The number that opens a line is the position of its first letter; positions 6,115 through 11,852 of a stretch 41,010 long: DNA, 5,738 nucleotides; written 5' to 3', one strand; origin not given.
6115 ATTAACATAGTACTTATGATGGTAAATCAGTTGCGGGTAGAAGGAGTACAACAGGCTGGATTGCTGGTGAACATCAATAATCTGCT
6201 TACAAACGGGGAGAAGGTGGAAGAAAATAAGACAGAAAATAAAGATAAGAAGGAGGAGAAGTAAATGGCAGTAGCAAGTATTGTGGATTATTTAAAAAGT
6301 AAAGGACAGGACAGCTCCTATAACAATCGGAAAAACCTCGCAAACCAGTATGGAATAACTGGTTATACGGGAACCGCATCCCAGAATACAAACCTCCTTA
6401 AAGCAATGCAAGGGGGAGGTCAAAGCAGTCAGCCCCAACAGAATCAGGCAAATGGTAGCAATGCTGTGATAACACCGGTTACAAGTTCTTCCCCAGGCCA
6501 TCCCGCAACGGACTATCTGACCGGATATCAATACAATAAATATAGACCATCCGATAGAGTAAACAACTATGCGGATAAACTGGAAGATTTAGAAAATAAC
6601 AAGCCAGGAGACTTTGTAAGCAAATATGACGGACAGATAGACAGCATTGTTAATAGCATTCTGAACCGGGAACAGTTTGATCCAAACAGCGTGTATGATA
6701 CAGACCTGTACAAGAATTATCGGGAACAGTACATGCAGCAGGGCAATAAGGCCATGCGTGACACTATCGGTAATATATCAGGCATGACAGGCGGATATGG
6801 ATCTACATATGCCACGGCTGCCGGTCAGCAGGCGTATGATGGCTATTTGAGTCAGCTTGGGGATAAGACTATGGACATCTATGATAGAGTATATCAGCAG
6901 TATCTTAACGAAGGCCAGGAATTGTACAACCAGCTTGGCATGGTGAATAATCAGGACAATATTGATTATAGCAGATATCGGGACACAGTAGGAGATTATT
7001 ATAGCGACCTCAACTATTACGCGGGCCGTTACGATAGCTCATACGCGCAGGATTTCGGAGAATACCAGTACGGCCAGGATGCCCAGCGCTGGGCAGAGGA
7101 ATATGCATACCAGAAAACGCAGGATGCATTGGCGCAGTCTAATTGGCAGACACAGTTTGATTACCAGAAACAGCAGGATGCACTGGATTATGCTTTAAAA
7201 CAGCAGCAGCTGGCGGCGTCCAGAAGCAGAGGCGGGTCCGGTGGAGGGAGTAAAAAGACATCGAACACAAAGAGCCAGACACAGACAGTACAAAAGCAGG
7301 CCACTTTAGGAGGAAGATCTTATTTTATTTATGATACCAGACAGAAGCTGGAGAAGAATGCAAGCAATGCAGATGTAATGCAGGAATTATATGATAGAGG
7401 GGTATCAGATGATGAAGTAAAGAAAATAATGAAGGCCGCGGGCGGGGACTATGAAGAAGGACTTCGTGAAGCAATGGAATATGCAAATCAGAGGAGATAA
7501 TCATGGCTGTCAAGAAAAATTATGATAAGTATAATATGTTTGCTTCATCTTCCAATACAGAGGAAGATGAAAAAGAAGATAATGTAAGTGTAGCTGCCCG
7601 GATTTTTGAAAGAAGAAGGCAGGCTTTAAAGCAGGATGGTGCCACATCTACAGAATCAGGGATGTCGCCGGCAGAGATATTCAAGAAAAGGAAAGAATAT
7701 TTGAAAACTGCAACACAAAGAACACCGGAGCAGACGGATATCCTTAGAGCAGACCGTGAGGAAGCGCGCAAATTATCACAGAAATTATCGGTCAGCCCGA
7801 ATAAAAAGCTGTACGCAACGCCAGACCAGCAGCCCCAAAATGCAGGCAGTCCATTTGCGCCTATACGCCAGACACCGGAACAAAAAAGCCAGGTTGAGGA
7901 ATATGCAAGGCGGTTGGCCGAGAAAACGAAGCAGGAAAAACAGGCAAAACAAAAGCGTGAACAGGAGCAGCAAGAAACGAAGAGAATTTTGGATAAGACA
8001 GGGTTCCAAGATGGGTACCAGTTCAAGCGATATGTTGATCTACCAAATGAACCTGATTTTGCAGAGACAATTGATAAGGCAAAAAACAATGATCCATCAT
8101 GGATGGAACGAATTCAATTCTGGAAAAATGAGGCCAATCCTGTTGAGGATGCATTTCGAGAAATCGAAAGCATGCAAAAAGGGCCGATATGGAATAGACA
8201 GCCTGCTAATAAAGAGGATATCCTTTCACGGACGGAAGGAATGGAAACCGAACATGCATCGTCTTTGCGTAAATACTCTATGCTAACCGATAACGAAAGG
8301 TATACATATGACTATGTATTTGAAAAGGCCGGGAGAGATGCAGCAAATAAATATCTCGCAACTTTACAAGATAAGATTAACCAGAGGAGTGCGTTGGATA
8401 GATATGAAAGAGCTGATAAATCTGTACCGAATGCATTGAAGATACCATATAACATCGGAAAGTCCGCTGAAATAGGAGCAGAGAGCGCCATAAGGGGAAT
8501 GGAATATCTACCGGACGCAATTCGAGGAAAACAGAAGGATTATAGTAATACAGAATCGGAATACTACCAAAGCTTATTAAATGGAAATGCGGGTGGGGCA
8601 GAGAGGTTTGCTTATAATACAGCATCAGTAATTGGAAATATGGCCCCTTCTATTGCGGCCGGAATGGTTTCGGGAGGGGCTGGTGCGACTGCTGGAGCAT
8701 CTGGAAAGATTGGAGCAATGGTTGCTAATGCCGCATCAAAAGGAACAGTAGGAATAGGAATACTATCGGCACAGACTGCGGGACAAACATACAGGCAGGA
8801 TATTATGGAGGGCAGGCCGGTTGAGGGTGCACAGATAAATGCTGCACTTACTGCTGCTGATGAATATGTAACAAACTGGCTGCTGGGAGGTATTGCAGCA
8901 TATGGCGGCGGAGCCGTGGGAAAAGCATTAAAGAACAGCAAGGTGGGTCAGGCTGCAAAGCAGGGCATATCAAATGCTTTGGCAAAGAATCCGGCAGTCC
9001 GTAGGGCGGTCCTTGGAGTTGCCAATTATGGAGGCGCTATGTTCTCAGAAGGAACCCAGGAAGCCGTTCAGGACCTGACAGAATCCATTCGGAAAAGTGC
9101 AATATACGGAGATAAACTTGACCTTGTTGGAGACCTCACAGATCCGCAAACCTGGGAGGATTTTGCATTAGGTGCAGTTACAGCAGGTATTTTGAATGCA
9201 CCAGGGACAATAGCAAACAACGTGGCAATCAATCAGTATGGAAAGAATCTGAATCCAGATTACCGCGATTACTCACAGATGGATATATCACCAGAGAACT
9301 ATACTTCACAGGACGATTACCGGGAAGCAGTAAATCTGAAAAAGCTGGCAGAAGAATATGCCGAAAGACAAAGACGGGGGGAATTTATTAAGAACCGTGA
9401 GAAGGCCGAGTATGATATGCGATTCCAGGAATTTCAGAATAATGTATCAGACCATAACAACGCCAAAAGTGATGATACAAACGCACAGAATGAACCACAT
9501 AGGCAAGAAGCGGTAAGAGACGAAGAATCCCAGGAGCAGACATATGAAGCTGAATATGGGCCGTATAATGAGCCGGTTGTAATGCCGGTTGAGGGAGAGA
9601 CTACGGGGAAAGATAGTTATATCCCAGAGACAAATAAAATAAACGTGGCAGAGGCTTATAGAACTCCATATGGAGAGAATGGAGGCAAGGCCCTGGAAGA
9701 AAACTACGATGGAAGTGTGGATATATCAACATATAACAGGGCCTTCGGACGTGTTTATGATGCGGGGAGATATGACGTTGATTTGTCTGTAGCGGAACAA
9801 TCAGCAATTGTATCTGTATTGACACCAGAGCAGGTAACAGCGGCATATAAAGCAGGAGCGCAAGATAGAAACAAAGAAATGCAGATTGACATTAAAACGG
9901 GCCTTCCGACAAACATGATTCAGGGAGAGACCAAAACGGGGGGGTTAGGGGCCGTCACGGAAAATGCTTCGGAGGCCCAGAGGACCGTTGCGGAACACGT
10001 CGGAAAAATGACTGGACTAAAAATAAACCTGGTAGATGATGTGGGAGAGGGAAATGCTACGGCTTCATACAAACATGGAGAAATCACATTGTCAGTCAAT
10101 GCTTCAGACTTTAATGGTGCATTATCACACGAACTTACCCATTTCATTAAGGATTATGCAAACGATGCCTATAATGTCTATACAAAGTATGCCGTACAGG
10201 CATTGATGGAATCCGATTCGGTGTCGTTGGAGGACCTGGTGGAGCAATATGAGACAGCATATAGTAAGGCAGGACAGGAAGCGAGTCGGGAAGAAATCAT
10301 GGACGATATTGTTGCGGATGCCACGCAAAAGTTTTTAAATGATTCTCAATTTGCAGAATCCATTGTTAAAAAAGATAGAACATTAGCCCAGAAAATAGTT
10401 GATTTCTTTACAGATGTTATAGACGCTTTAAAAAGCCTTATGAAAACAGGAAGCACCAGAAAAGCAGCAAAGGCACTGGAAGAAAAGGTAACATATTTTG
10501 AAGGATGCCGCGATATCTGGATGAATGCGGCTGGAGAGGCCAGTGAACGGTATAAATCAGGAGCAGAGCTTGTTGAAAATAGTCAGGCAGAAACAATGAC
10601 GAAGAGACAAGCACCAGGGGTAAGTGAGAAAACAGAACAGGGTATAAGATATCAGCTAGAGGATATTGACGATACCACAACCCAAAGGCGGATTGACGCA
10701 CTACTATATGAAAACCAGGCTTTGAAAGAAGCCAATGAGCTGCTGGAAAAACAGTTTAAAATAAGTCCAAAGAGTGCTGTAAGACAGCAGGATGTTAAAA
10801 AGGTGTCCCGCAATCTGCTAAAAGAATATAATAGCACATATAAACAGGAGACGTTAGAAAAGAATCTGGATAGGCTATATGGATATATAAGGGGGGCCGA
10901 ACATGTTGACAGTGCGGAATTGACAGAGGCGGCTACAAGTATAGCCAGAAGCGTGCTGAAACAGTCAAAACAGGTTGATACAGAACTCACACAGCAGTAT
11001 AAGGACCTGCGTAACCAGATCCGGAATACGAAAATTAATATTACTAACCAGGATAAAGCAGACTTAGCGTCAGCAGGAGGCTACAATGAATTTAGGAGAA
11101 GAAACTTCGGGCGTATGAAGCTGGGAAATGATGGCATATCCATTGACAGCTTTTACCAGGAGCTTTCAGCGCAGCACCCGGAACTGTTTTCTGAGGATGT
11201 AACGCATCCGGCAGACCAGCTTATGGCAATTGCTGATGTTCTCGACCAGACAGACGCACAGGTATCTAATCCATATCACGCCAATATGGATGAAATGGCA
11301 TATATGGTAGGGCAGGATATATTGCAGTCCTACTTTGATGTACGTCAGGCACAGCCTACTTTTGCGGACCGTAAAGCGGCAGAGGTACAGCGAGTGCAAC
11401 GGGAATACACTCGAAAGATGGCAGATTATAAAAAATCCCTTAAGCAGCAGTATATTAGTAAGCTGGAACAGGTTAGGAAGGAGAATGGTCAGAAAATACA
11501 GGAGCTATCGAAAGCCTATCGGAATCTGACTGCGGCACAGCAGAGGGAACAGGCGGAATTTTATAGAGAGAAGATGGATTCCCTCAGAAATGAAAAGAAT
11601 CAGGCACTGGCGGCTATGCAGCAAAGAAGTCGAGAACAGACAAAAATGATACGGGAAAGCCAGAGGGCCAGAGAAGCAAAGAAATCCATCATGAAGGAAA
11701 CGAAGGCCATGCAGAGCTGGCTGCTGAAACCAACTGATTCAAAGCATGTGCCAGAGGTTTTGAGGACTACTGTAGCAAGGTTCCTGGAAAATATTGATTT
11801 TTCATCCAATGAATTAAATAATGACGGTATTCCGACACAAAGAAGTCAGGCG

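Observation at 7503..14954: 2483-aa ORF with HExxH motif terminating the late operon, of unassigned function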

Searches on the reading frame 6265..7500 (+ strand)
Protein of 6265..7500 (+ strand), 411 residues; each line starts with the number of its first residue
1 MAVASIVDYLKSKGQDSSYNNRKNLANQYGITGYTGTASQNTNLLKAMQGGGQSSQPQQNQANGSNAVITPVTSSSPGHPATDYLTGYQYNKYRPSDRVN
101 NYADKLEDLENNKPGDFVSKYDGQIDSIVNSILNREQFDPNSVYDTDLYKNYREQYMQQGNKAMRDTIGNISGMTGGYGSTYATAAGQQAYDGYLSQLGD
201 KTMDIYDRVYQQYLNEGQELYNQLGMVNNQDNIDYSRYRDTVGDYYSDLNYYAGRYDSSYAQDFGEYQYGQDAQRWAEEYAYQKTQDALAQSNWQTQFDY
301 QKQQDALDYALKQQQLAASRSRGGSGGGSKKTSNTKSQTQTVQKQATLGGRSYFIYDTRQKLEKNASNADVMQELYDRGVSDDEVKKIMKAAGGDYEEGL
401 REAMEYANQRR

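Call 5: search_protein_families(library=pfam, proteins=[window:6265-7500:+], max_evalue=0.1)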
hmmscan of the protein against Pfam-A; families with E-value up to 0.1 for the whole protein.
window:6265-7500:+ (411 aa): 2 families
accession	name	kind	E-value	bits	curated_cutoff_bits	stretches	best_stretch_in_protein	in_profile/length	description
PF12200.13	DUF3597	-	1.7e-07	32.3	29.8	1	4-47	70-114/127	Domain of unknown function (DUF3597)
PF24654.2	CEP76_N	-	0.091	13.5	27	0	358-388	30-60/60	CEP76 N-terminal domain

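Call 6: search_protein_families(library=phrogs, proteins=[window:6265-7500:+], max_evalue=0.01)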
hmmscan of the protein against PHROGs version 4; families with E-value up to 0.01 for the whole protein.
window:6265-7500:+ (411 aa): 3 families
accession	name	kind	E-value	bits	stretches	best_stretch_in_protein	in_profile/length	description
phrog_2307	-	other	2.2e-17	64.5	1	4-63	34-93/212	L-alanyl-D-glutamate peptidase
phrog_5115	-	moron, auxiliary metabolic gene and host takeover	8.6e-14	52.4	1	6-60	154-207/283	ferredoxin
phrog_5182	-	lysis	1.1e-06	29.5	1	4-46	220-264/321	endolysin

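Call 117: search_protein_families(library=ncbifam, proteins=[window:6265-7497:+], max_evalue=0.01)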
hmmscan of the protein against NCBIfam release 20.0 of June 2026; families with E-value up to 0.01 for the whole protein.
window:6265-7497:+ (411 aa): 0 families

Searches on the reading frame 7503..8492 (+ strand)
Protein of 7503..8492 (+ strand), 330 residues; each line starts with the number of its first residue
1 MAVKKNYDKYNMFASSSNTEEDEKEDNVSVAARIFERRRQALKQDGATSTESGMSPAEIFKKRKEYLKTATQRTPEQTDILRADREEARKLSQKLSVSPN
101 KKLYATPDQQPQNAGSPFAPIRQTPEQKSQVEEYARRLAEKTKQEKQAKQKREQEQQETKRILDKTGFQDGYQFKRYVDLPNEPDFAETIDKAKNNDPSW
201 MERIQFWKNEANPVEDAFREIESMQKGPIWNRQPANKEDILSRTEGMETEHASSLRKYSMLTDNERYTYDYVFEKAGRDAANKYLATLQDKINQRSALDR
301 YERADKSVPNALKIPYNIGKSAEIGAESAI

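Call 21: search_protein_families(library=pfam, proteins=[window:7503-8492:+], max_evalue=5)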
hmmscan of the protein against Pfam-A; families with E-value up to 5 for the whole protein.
window:7503-8492:+ (330 aa): 1 family
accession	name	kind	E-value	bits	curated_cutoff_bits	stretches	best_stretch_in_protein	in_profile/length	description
PF19854.4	DUF6329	-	0.054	13.6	26.8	0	298-311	23-36/39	Family of unknown function (DUF6329)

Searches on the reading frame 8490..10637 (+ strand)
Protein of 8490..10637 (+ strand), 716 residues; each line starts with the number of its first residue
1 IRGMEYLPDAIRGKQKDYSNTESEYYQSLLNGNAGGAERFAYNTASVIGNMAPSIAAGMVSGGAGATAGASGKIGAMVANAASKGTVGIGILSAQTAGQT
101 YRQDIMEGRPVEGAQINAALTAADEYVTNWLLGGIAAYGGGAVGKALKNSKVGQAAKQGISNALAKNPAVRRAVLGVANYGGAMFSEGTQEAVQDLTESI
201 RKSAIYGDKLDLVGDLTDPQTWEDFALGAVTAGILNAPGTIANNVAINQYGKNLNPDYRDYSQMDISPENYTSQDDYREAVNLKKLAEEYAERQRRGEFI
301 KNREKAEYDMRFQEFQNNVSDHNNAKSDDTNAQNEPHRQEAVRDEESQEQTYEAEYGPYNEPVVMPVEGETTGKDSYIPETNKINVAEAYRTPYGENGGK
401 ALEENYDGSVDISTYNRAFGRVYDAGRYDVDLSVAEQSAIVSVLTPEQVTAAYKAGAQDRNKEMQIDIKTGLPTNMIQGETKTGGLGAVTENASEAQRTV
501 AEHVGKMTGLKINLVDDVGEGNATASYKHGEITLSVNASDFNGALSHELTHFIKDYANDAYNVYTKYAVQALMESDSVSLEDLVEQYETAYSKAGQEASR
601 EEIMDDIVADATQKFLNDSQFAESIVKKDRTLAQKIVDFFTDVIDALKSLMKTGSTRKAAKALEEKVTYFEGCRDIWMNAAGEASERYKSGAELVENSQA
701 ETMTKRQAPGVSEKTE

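Call 48: predict_structure(alignment_id=A3)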
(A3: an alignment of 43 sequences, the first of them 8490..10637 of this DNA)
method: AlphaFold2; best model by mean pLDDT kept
length: 716 residues; sequences in the alignment: 43
mean_pLDDT: 58.0   pTM: 0.39
mean pLDDT of the five models: 58.0, 57.3, 53.1, 52.9, 50.5
residues with pLDDT >= 90: 26; 70-90: 259; 50-70: 137; < 50: 294
segments of 3 or more residues with pLDDT < 50: 1-92, 125-157, 167-170, 172-174, 176-185, 233-243, 329-383, 619-666, 693-716
pLDDT, mean of each block of 10 residues (from residue 1): 28 32 36 36 31 29 26 33 33 54 63 57 48 33 38 46 52 49 50 56 61 62 55 44 58 82 81 86 91 88 83 84 59 31 25 26 27 31 62 81 87 83 79 69 84 84 61 51 83 81 78 85 80 86 80 79 76 67 79 75 81 60 40 33 32 34 46 70 75 40 30 31
secondary structure, 60 per line:
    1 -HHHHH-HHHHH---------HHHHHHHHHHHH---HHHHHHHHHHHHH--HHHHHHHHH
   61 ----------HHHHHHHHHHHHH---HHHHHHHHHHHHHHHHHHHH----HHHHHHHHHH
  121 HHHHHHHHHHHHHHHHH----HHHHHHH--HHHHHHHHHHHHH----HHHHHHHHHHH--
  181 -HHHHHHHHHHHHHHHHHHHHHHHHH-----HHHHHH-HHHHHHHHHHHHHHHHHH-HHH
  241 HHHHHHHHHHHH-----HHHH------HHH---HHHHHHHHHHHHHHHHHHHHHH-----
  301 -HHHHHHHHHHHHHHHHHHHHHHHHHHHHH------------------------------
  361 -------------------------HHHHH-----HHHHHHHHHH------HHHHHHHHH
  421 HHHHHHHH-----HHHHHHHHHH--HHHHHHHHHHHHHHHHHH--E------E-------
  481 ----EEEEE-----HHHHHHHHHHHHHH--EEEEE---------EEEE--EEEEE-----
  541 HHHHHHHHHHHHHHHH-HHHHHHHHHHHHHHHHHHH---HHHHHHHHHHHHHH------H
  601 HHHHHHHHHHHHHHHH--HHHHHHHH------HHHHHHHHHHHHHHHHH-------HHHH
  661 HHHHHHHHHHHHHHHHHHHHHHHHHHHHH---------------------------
elements in order (helices of 4 or more, strands of 3 or more residues): H2-6 H8-12 H22-33 H37-49 H52-60 H71-83 H87-106 H111-137 H142-148 H151-163 H168-178 H182-206 H212-217 H219-236 H238-252 H258-261 H274-295 H302-330 H386-390 H396-405 H412-428 H434-443 H446-463 E485-489 H495-508 E511-515 E525-528 E531-535 H541-556 H558-576 H580-593 H600-616 H619-626 H633-649 H657-689

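Call 50: fold_search(model_id=the predicted structure, library=pdb)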
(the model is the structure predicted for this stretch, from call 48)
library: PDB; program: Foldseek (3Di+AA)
matches with E <= 10: 19; with E <= 0.001: 0
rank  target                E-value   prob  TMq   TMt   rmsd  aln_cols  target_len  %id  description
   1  5h6q_A                9.5e-01  0.07  0.08  0.08  38.2       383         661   10  Crystal structure of LSD1-CoREST in complex with peptide 11 (released 2017-04-12)
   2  7v5c_A                4.0e+00  0.06  0.10  0.12  26.0       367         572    8  Cryo-EM structure of the mouse ABCB9 (ADP.BeF3-bound) (released 2022-10-19)
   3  7v5d_A                4.1e+00  0.04  0.07  0.09  29.1       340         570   12  Cryo-EM structure of the mouse ABCB9 (PG-bound) (released 2022-10-19)
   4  2fp2_A                4.9e+00  0.07  0.07  0.20  20.4       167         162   13  Secreted Chorismate Mutase from Mycobacterium tuberculosis (released 2006-03-28)
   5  9bt3_F                5.4e+00  0.06  0.06  0.20  21.2       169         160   14  Crystal structure of Chorismate Mutase from Mycobacterium tuberculosis in complex with the cyclic peptide inhibitor L2 (released 2025-02-26)
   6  2f6l_A                5.6e+00  0.06  0.07  0.19  20.4       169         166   12  X-ray structure of Chorismate Mutase from Mycobacterium Tuberculosis (released 2005-12-13)
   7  8hf4_A                5.6e+00  0.03  0.07  0.09  26.7       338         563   10  Cryo-EM structure of nucleotide-bound ComA at outward-facing state with EC gate closed conformation (released 2023-10-04)
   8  4gx1_A                6.4e+00  0.03  0.06  0.09  16.8       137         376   11  Crystal structure of the GsuK bound to ADP (released 2012-12-26)
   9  2fp1_A                7.3e+00  0.05  0.07  0.19  20.4       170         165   13  Secreted Chorismate Mutase from Mycobacterium tuberculosis (released 2006-03-28)
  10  6nct_B                7.6e+00  0.09  0.07  0.19  27.5       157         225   10  Structure of p110alpha/niSH2 - vector data collection (released 2019-02-06)
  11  2yyk                  8.0e+00  0.02  0.06  0.08  19.5       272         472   11  Crystal structure of the mutant of HpaB (T198I, A276G, and R466H) (released 2007-09-04)
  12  7pfo_C                8.3e+00  0.04  0.06  0.08  14.7        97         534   11  Core human replisome (released 2021-11-10)
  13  8pr0_B                8.7e+00  0.01  0.06  0.08  29.8       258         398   12  Cytoplasmic dynein-A heavy chain bound to dynactin-p150glued and IC-LC tower (released 2024-03-27)
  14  6d2s                  9.1e+00  0.09  0.08  0.19  12.0       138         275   10  Mycobacterium tuberculosis transcriptional regulator (released 2019-04-17)
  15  3c46_A                9.1e+00  0.01  0.07  0.06  22.0       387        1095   11  X-ray crystal structure of the N4 mini-vRNAP P2_7a promoter complex soaked with MgCl2 (released 2008-12-09)
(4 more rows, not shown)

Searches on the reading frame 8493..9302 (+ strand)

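Call 21: search_protein_families(library=pfam, proteins=[window:8493-9302:+], max_evalue=5)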
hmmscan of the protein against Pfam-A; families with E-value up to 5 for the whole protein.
window:8493-9302:+ (270 aa): 1 family
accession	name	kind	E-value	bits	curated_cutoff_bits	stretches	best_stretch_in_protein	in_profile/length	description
PF24039.1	DUF7348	-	0.0098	16.6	27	1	81-129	12-62/70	Domain of unknown function (DUF7348)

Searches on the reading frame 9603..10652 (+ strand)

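Call 21: search_protein_families(library=pfam, proteins=[window:9603-10652:+], max_evalue=5)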
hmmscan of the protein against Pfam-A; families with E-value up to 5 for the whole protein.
window:9603-10652:+ (350 aa): 4 families
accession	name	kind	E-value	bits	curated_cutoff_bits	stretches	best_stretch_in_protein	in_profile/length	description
PF02609.21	Exonuc_VII_S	-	0.032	14.7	24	1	201-219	14-32/52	Exonuclease VII small subunit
PF20277.3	CTD11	-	0.041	14.9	27.7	1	162-255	31-128/138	C-terminal domain 11 of the ABC-three component (ABC-3C) systems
PF14043.11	WVELL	-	0.069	13.4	27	1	209-240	26-57/74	WVELL protein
PF24767.1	UBA_At5g58720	-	0.16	12.3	27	0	76-95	20-39/44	At5g58720 UBA-like domain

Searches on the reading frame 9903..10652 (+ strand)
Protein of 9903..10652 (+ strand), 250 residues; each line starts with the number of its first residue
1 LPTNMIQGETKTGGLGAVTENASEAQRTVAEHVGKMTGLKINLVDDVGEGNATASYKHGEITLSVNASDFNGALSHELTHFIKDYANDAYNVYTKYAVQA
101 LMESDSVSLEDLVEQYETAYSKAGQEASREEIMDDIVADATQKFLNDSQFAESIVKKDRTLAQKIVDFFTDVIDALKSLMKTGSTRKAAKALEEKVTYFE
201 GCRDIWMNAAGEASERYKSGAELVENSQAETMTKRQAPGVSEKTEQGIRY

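Call 73: search_protein_families(library=pfam, proteins=[window:9903-10652:+], max_evalue=5)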
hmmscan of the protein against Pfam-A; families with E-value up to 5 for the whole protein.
window:9903-10652:+ (250 aa): 4 families
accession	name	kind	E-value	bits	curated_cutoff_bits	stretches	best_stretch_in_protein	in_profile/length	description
PF02609.21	Exonuc_VII_S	-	0.015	15.7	24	1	101-119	14-32/52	Exonuclease VII small subunit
PF20277.3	CTD11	-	0.016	16.2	27.7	1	62-155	31-128/138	C-terminal domain 11 of the ABC-three component (ABC-3C) systems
PF03583.20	LIP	-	0.058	13.2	23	1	59-177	114-229/286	Secretory lipase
PF14043.11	WVELL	-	0.065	13.5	27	1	109-141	26-58/74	WVELL protein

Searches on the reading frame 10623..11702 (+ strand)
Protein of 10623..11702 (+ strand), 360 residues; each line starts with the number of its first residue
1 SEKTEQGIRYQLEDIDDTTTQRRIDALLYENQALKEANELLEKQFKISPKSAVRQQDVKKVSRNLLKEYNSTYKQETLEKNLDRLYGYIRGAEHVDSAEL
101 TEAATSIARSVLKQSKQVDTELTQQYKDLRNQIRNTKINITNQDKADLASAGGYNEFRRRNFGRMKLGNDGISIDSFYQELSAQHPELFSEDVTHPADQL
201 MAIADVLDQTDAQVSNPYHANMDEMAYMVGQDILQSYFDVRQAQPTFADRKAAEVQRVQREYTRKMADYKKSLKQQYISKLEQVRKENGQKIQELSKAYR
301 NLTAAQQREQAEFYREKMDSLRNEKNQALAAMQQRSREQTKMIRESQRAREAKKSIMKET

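Call 21: search_protein_families(library=pfam, proteins=[window:10623-11702:+], max_evalue=5)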
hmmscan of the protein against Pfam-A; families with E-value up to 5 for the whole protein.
window:10623-11702:+ (360 aa): 1 family
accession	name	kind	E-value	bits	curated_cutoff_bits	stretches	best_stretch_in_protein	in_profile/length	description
PF06479.17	Ribonuc_2-5A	-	0.029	15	23.3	1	253-320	25-89/127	Ribonuclease 2-5A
